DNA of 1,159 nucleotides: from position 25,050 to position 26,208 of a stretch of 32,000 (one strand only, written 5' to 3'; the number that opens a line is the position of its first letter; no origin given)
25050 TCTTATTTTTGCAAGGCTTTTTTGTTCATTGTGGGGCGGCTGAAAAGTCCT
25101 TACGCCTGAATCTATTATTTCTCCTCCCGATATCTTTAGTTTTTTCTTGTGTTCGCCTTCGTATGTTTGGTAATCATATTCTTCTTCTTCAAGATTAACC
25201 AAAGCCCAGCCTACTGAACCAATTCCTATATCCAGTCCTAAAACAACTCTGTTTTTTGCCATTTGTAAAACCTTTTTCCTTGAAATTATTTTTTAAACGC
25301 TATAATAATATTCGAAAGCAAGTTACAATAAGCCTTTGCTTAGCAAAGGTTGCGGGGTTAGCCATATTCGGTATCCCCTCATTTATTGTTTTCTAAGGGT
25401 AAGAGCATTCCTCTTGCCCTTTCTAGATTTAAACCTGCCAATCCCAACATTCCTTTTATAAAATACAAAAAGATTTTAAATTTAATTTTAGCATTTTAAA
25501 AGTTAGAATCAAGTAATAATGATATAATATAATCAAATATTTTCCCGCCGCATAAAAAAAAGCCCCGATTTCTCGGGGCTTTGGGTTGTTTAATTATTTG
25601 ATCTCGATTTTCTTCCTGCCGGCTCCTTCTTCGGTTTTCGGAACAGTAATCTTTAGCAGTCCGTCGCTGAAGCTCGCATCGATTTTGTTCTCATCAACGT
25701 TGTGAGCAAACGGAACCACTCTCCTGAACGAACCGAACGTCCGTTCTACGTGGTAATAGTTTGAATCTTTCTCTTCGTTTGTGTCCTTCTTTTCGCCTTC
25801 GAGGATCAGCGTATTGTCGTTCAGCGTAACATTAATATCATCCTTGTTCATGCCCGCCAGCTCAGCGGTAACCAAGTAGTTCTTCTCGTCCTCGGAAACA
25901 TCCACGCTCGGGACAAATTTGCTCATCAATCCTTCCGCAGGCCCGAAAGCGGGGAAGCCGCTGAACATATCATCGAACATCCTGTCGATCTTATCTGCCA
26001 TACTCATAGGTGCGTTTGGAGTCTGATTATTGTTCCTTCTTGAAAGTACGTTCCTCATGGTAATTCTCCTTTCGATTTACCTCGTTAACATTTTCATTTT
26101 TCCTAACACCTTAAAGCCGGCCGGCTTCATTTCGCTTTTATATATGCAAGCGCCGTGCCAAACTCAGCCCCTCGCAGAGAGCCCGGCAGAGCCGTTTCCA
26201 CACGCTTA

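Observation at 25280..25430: tracrRNA divergent from cas9 and overlapping the cas9 promoter/leader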

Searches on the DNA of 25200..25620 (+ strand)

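Call 35: search_rna_families(source=window, start=25200, end=25620, threshold=evalue, max_evalue=10)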
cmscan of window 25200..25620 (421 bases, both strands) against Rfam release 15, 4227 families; matches with E-value up to 10: 12.
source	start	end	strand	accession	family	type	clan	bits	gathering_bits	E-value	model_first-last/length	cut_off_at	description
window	25514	25615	-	RF01770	rimP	Cis-reg; leader;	-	36.5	47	0.00021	1-102/102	no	Gammaprotebacteria rimP leader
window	25527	25614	+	RF01770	rimP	Cis-reg; leader;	-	31.4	47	0.0026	1-102/102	no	Gammaprotebacteria rimP leader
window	25553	25620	-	RF01859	Phe_leader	Cis-reg; leader;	-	21.1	55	0.36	52-125/125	5'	Phenylalanine leader peptide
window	25532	25600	+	RF02621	BSnc120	Gene; sRNA;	-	20.5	114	0.042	1-88/88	no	Brucella sRNA 120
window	25436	25591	+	RF02053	STnc430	Gene; sRNA;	-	19.8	47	0.94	1-162/162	no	Enterobacterial sRNA STnc430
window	25533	25581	+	RF02236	asX2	Gene; sRNA;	-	18.3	70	0.33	1-87/87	no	Xanthomonas sRNA asX2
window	25508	25591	+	RF01470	rli38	Gene; sRNA;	-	18.3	49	4.6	1-150/150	no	Listeria sRNA rli38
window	25472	25583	+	RF02384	FasX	Gene; sRNA;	-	17.6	100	1.2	1-205/205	no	FasX small RNA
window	25474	25585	+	RF00082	SraG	Gene; sRNA;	-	15.9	50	2.7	1-177/177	no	SraG RNA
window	25554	25620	-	RF00513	Trp_leader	Cis-reg; leader;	-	14.8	41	3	29-100/100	5'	Tryptophan operon leader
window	25426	25474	-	RF01210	snoU13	Gene; snRNA; snoRNA; CD-box;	CL00081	12.1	46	4.9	1-104/104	no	Small nucleolar RNA U13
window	25520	25603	-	RF02250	Six3os1_5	Gene; lncRNA;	-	7.4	50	4.9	189-272/272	no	Six3os1 conserved region 5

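Call 37: build_rna_model(alignment_id=A3)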
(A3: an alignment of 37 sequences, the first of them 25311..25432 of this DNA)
Model R1 built from alignment A3 (37 sequences, 146 columns); structure: RNAalifold consensus.
model positions 121; base pairs 26; branch points 2; effective number of sequences 2.21; information 0.59 bits per position. Calibrated on 0.2 Mb of random sequence (short: E-values are rough).
structure used (alignment columns):
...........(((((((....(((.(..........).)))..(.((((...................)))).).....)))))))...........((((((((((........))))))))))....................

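Call 38: search_with_rna_model(model_id=R1, sources=[window, L001, L002, L003, L004, L005, L006, L007, L008, L009, L010, L011, L012, L013, L014, L015, L016, L017, L018, L019, L020, L021, L022, L023, L024, L025, L026, L027, L028, L029, L030, L031, L032, L033, L034, L035, L036, L037, L038, L039, L040, L041, L042, L043, L044, L045, L046, L048, L049, L055, L056, L059, L081, L082, L083, L084, L085, L086, L087, L088, L089, L090, L091, L092, L093, L094, L095, L096, L097, L098, L099, L100, L101, L102, L103, L104, L107, L109], max_evalue=1, make_alignment=true)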
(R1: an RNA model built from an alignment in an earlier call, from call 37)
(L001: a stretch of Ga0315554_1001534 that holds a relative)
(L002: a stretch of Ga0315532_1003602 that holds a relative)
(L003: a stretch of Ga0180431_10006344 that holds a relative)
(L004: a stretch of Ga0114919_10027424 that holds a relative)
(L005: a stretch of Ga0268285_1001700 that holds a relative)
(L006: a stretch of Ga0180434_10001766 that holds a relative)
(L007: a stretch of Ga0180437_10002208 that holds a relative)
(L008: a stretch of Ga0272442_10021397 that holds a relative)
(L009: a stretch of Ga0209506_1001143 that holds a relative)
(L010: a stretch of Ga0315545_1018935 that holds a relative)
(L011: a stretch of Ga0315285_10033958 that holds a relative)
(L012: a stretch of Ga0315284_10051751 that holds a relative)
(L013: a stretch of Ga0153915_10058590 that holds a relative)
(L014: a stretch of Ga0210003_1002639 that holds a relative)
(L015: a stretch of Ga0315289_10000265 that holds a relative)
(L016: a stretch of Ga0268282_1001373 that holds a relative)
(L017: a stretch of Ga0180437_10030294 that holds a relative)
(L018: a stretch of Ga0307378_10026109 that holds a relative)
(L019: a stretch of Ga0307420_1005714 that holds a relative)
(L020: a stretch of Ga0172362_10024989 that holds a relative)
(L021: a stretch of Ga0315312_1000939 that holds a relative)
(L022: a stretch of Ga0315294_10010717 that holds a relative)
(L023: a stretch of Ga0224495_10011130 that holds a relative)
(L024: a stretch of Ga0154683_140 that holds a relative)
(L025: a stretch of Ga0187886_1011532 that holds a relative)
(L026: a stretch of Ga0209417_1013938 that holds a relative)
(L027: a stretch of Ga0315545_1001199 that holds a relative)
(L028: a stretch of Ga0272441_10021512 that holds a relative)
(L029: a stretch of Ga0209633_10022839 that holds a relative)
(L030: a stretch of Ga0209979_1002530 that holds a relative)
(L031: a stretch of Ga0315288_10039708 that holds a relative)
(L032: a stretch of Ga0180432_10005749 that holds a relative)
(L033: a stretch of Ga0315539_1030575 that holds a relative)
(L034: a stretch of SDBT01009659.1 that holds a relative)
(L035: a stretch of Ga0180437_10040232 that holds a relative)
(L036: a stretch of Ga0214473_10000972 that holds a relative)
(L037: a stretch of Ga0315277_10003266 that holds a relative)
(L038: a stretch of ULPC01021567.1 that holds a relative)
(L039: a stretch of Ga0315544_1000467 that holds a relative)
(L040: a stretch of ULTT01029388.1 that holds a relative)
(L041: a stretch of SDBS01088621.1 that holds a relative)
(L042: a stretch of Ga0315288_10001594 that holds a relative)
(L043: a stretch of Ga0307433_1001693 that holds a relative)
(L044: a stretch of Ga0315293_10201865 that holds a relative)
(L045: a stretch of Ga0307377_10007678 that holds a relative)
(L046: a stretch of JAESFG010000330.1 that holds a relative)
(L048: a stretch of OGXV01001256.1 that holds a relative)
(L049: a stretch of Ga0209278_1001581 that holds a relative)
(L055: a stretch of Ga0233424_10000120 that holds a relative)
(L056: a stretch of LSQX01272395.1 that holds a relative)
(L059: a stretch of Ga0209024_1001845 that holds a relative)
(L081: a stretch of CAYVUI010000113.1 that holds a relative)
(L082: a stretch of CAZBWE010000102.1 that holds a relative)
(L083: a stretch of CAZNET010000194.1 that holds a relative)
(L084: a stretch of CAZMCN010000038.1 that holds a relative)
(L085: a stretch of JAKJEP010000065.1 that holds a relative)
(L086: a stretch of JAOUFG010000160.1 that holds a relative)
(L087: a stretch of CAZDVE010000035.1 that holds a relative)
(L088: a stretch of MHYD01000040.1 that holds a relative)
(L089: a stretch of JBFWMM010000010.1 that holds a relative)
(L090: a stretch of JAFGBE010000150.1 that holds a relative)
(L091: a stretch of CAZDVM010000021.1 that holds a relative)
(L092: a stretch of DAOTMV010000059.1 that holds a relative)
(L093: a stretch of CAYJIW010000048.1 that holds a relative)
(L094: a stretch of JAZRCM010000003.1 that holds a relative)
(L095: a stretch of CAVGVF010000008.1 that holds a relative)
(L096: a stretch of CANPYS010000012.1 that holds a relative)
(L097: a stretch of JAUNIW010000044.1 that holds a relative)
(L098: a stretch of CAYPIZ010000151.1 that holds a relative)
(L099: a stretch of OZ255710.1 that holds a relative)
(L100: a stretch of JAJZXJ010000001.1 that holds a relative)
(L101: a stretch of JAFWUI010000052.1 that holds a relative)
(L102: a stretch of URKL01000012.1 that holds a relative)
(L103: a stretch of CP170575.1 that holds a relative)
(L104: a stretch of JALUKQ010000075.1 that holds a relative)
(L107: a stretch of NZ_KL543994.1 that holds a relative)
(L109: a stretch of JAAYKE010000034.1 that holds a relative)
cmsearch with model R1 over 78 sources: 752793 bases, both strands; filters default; matches with E-value up to 1: 154.
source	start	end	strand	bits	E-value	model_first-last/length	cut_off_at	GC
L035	852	971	-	129.6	3e-25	1-121/121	no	0.37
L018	2031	2152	-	129.6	3e-25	1-121/121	no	0.34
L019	317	437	-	127.8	7.4e-25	1-121/121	no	0.35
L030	1697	1816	-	124.9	3.3e-24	1-121/121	no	0.38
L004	649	769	-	124.5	3.9e-24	1-121/121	no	0.37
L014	2317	2442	-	122.5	1.1e-23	1-121/121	no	0.4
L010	218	338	-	121.8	1.5e-23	1-121/121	no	0.38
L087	5822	5949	-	121.7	1.6e-23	1-121/121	no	0.32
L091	5826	5947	-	121.4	1.9e-23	1-121/121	no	0.35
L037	5800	5925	-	118.9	6.7e-23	1-121/121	no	0.37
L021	2315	2438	-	118.8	6.9e-23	1-121/121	no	0.34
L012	1331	1447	-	118.4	8.7e-23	1-121/121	no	0.38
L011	301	424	-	118.2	9.4e-23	1-121/121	no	0.35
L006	5798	5924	-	118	1.1e-22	1-121/121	no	0.36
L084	5798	5924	-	118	1.1e-22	1-121/121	no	0.36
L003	5798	5924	-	117.2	1.6e-22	1-121/121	no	0.36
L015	5830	5947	-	117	1.8e-22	1-121/121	no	0.34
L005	3256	3381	-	116.4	2.3e-22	1-121/121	no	0.4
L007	411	535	-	116.2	2.6e-22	1-121/121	no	0.34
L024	585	702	-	116.1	2.7e-22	1-121/121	no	0.34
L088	585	702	-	116.1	2.7e-22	1-121/121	no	0.34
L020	228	355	-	116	2.8e-22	1-121/121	no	0.32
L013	167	287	-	115.7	3.3e-22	1-121/121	no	0.45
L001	5804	5924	-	115.5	3.7e-22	1-121/121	no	0.36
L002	2465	2585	-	115.5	3.7e-22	1-121/121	no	0.36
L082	3709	3829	-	115.5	3.7e-22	1-121/121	no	0.36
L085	5827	5946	-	115.2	4.4e-22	1-121/121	no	0.35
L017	868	989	-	114.9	5.1e-22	1-121/121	no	0.33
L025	1242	1365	-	113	1.3e-21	1-121/121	no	0.35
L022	5039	5164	-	110.9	3.8e-21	1-121/121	no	0.33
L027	5812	5935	-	105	7.4e-20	1-121/121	no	0.4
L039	5812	5935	-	105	7.4e-20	1-121/121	no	0.4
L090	338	454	-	103.7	1.4e-19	1-121/121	no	0.38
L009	5817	5941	-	103.1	2e-19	1-121/121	no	0.46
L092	5817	5941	-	103.1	2e-19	1-121/121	no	0.46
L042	274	390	-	103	2e-19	1-121/121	no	0.36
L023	1346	1465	-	101.8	3.8e-19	1-121/121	no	0.37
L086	1346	1465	-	101.8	3.8e-19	1-121/121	no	0.37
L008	3617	3736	-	100.4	7.7e-19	1-121/121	no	0.38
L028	5229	5348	-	100.4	7.7e-19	1-121/121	no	0.38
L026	525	644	-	94.7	1.3e-17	1-121/121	no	0.32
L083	1674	1803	-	90.6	1.1e-16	1-121/121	no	0.35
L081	5820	5943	-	83.2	4.4e-15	1-121/121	no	0.4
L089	5801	5924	-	79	3.8e-14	1-121/121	no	0.4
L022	5003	5089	+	31.1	0.0012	1-121/121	no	0.33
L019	304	367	+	27.8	0.0066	1-121/121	no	0.27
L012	5177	5312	+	26.5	0.012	1-121/121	no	0.42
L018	1974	2081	+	25.9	0.017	1-121/121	no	0.33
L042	4716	4840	+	25.3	0.022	1-121/121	no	0.41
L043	1085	1210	+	24.8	0.03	1-121/121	no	0.33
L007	391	461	+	24.7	0.031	1-121/121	no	0.28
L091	9941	10067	+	24.4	0.035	1-121/121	no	0.31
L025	1234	1292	+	24.4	0.036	1-121/121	no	0.31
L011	4274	4401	+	23.9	0.046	1-121/121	no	0.35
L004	618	699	+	23.6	0.055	1-121/121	no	0.33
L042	4057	4164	+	23.3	0.062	1-121/121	no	0.31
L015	9572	9698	+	23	0.071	1-121/121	no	0.36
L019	4291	4402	+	23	0.073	1-121/121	no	0.41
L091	5816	5876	+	22.9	0.079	1-121/121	no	0.39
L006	5793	5849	+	22.7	0.085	1-121/121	no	0.33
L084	5793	5849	+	22.7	0.085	1-121/121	no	0.33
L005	8590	8652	+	22.6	0.09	1-121/121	no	0.29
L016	4915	4977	+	22.6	0.09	1-121/121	no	0.29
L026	5242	5371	+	22.5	0.092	1-121/121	no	0.31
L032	2836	2958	+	22.3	0.1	1-121/121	no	0.32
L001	5772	5854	+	22.3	0.1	1-121/121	no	0.29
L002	2433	2515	+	22.3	0.1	1-121/121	no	0.29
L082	3677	3759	+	22.3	0.1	1-121/121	no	0.29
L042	5045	5154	+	22.3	0.1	1-121/121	no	0.32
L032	2967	3088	+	22.2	0.11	1-121/121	no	0.36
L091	10204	10320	+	22.2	0.11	1-121/121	no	0.28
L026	4978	5102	+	22.2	0.11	1-121/121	no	0.33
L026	4780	4901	+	22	0.12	1-121/121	no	0.3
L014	2306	2367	+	21.9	0.13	1-121/121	no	0.39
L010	187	268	+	21.9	0.13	1-121/121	no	0.37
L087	5817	5873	+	21.8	0.13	1-121/121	no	0.26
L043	1612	1733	+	21.8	0.14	1-121/121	no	0.36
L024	560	636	+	21.3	0.18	1-121/121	no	0.31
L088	560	636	+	21.3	0.18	1-121/121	no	0.31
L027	5807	5862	+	20.9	0.21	1-121/121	no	0.32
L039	5807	5862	+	20.9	0.21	1-121/121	no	0.32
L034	2596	2722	+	20.9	0.21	1-121/121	no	0.38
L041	1749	1875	+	20.9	0.21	1-121/121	no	0.38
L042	4188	4248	+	20.9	0.22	1-121/121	no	0.33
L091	10073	10199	+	20.8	0.23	1-121/121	no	0.32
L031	4857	4966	+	20.7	0.24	1-121/121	no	0.35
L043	1216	1336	+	20.6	0.24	1-121/121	no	0.32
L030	1666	1747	+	20.6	0.25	1-121/121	no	0.38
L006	9479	9577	+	20.5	0.26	1-121/121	no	0.33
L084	9479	9577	+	20.5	0.26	1-121/121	no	0.33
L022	9130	9255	+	20.4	0.27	1-121/121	no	0.41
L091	9413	9457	+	20.4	0.28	1-121/121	no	0.2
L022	8800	8919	+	20.4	0.28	1-121/121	no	0.36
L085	9953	10051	+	20.3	0.28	1-121/121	no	0.3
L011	4670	4800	+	20.3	0.29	1-121/121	no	0.48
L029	3531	3656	+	20.2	0.3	1-121/121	no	0.38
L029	3662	3780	+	20.2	0.31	1-121/121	no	0.37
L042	4914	5034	+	20.2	0.31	1-121/121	no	0.33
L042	4584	4689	+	20.2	0.31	1-121/121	no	0.3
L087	11537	11654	+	20.1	0.32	1-121/121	no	0.36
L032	3362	3488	+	19.8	0.37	1-121/121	no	0.35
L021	6199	6256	+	19.7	0.39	1-121/121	no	0.34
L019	4027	4153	+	19.6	0.4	1-121/121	no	0.35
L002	6328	6443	+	19.6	0.4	1-121/121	no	0.31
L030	5532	5648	+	19.6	0.41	1-121/121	no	0.38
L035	833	902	+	19.5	0.43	1-121/121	no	0.4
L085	5805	5877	+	19.5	0.43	1-121/121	no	0.3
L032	3231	3334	+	19.5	0.43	1-121/121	no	0.28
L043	1743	1867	+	19.5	0.43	1-121/121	no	0.44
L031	5054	5175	+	19.5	0.43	1-121/121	no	0.38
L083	1642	1724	+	19.5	0.44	1-121/121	no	0.34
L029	2805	2914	+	19.4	0.45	1-121/121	no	0.35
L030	5400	5522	+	19.4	0.46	1-121/121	no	0.37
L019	4950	5075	+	19.4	0.46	1-121/121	no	0.38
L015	9836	9958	+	19.3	0.47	1-121/121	no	0.34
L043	1480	1589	+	19.2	0.5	1-121/121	no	0.33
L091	9677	9795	+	19.1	0.51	1-121/121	no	0.34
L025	4964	5081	+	19.1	0.52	1-121/121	no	0.36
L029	3398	3520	+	19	0.54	1-121/121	no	0.37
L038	5214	5280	-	19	0.54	1-121/121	no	0.27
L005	7734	7858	+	19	0.56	1-121/121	no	0.41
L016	4059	4183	+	19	0.56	1-121/121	no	0.41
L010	4182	4296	+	18.9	0.57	1-121/121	no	0.34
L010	4314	4419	+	18.9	0.58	1-121/121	no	0.38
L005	7140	7257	+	18.9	0.58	1-121/121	no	0.34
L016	3597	3714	+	18.9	0.58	1-121/121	no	0.34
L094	12466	12538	+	18.9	0.59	1-121/121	no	0.26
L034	2728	2853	+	18.8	0.6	1-121/121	no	0.44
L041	1881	2006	+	18.8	0.6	1-121/121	no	0.44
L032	2638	2683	+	18.8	0.61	1-121/121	no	0.37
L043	1875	1947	+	18.8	0.62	1-121/121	no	0.3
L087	11339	11443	+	18.7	0.66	1-121/121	no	0.32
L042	5311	5436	+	18.6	0.69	1-121/121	no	0.34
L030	6191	6289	+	18.5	0.7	1-121/121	no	0.29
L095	8990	9094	+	18.5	0.7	1-121/121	no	0.35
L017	4688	4814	+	18.5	0.72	1-121/121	no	0.4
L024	4721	4847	+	18.5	0.72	1-121/121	no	0.39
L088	4721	4847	+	18.5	0.72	1-121/121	no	0.39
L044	1468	1594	+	18.5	0.73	1-121/121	no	0.32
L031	4462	4517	+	18.4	0.73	1-121/121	no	0.25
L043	1348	1469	+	18.4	0.75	1-121/121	no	0.4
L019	4818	4878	+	18.3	0.77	1-121/121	no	0.49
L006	9875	9995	+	18.3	0.79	1-121/121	no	0.36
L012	1327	1381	+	18.3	0.79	1-121/121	no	0.38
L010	3917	4019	+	18.3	0.79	1-121/121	no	0.35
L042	4320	4441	+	18.3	0.8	1-121/121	no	0.3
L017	840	918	+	18.3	0.8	1-121/121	no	0.37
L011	4407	4524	+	18.3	0.8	1-121/121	no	0.34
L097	2158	2212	-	18.2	0.83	1-121/121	no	0.38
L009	9562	9686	+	18.2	0.83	1-121/121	no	0.46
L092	9562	9686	+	18.2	0.83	1-121/121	no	0.46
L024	5249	5377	+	17.9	0.97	1-121/121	no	0.4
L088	5249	5377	+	17.9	0.97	1-121/121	no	0.4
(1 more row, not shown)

Alignment A4: 150 matches aligned to the model, 273 columns, each read 5' to 3' on its own strand. Consensus structure (alignment columns), stored with it:
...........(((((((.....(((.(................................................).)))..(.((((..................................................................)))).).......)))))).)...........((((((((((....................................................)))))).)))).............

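Call 39: search_with_rna_model(model_id=R1, sources=[window, L002, L003, L004, L005, L006, L007, L008, L009, L010, L011, L012, L013, L014, L015, L017, L018, L019, L020, L021, L022, L023, L024, L025, L026, L027, L030, L035, L037, L042, L081, L083, L085, L087, L089, L090, L091], max_evalue=1e-10, make_alignment=true)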
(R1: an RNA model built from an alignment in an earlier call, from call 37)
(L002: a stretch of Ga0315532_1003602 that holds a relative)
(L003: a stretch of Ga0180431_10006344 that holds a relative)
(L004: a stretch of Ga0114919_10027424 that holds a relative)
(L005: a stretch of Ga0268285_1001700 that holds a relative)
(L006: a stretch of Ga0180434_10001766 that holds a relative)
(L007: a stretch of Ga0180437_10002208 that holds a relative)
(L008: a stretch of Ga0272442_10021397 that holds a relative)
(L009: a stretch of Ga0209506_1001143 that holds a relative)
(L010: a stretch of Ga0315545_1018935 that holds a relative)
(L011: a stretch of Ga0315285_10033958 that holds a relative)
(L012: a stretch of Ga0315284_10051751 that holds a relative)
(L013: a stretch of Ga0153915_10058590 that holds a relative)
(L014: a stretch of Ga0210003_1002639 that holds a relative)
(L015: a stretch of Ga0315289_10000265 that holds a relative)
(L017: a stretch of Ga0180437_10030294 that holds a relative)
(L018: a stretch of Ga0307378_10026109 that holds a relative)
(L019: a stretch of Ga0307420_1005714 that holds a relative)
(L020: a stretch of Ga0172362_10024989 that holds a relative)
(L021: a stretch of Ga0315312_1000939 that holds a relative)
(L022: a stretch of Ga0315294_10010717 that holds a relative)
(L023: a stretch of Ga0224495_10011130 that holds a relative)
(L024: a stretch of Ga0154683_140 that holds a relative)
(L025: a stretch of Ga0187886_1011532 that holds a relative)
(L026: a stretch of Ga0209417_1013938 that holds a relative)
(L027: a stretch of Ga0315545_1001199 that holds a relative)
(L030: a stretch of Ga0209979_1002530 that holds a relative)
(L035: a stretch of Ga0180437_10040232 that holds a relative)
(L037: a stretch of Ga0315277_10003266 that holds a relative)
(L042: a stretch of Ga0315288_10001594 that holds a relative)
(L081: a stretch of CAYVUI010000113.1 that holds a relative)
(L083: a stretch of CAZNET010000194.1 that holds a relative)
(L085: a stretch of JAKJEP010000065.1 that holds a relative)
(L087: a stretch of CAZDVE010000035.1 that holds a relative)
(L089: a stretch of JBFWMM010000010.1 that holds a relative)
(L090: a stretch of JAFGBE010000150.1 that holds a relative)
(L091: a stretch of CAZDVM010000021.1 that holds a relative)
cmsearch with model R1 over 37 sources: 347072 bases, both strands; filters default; matches with E-value up to 1e-10: 37.
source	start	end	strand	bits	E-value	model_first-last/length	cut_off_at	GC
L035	852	971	-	129.6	1.4e-25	1-121/121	no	0.37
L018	2031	2152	-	129.6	1.4e-25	1-121/121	no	0.34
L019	317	437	-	127.8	3.4e-25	1-121/121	no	0.35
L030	1697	1816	-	124.9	1.5e-24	1-121/121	no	0.38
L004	649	769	-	124.5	1.8e-24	1-121/121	no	0.37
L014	2317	2442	-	122.5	5e-24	1-121/121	no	0.4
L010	218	338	-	121.8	7.1e-24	1-121/121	no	0.38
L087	5822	5949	-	121.7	7.3e-24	1-121/121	no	0.32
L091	5826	5947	-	121.4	8.8e-24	1-121/121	no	0.35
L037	5800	5925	-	118.9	3.1e-23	1-121/121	no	0.37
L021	2315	2438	-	118.8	3.2e-23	1-121/121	no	0.34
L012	1331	1447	-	118.4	4e-23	1-121/121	no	0.38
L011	301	424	-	118.2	4.4e-23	1-121/121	no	0.35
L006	5798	5924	-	118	4.9e-23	1-121/121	no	0.36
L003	5798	5924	-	117.2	7.2e-23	1-121/121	no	0.36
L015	5830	5947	-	117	8.2e-23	1-121/121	no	0.34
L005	3256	3381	-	116.4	1.1e-22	1-121/121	no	0.4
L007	411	535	-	116.2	1.2e-22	1-121/121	no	0.34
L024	585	702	-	116.1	1.3e-22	1-121/121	no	0.34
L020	228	355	-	116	1.3e-22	1-121/121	no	0.32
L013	167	287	-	115.7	1.5e-22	1-121/121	no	0.45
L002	2465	2585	-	115.5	1.7e-22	1-121/121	no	0.36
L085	5827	5946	-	115.2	2e-22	1-121/121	no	0.35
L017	868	989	-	114.9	2.4e-22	1-121/121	no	0.33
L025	1242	1365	-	113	6e-22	1-121/121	no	0.35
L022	5039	5164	-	110.9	1.7e-21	1-121/121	no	0.33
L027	5812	5935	-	105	3.4e-20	1-121/121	no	0.4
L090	338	454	-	103.7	6.5e-20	1-121/121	no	0.38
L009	5817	5941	-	103.1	9.1e-20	1-121/121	no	0.46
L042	274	390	-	103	9.3e-20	1-121/121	no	0.36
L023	1346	1465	-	101.8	1.7e-19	1-121/121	no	0.37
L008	3617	3736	-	100.4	3.6e-19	1-121/121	no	0.38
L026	525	644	-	94.7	6.2e-18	1-121/121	no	0.32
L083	1674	1803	-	90.6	5e-17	1-121/121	no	0.35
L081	5820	5943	-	83.2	2.1e-15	1-121/121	no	0.4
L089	5801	5924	-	79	1.7e-14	1-121/121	no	0.4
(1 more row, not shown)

Alignment A5: 37 matches aligned to the model, 138 columns, each read 5' to 3' on its own strand. Consensus structure (alignment columns), stored with it:
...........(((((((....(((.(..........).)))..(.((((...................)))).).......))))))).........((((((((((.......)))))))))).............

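Call 64: search_dna_similar(query=window:25263-25593:+, collection=plasmids, mode=distant, max_evalue=0.01, max_rows=10)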
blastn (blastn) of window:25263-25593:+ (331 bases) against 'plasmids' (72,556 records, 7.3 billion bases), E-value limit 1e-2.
No match.

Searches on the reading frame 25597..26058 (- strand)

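Call 11: search_protein_families(library=ncbifam, proteins=[window:25597-26058:-])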
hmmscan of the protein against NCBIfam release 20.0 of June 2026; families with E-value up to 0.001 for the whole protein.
window:25597-26058:- (154 aa): 5 families
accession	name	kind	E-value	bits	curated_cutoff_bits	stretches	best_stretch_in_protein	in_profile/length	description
NF042420.1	Hsp18_Clos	equivalog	3.2e-32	111.6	195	1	18-154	14-147/147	heat shock protein Hsp18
NF041799.1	Hsp14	equivalog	7.1e-18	64.7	100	1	45-153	14-117/118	archaeal heat shock protein Hsp14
NF041800.1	Hsp20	equivalog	1.2e-16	60.8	140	1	49-153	73-161/162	archaeal heat shock protein Hsp20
NF008618.0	PRK11597.1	equivalog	2.6e-07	30.7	207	1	50-141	34-121/142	small heat shock chaperone IbpB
NF008013.0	PRK10743.1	equivalog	1.2e-06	28.7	212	1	57-153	43-136/137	small heat shock chaperone IbpA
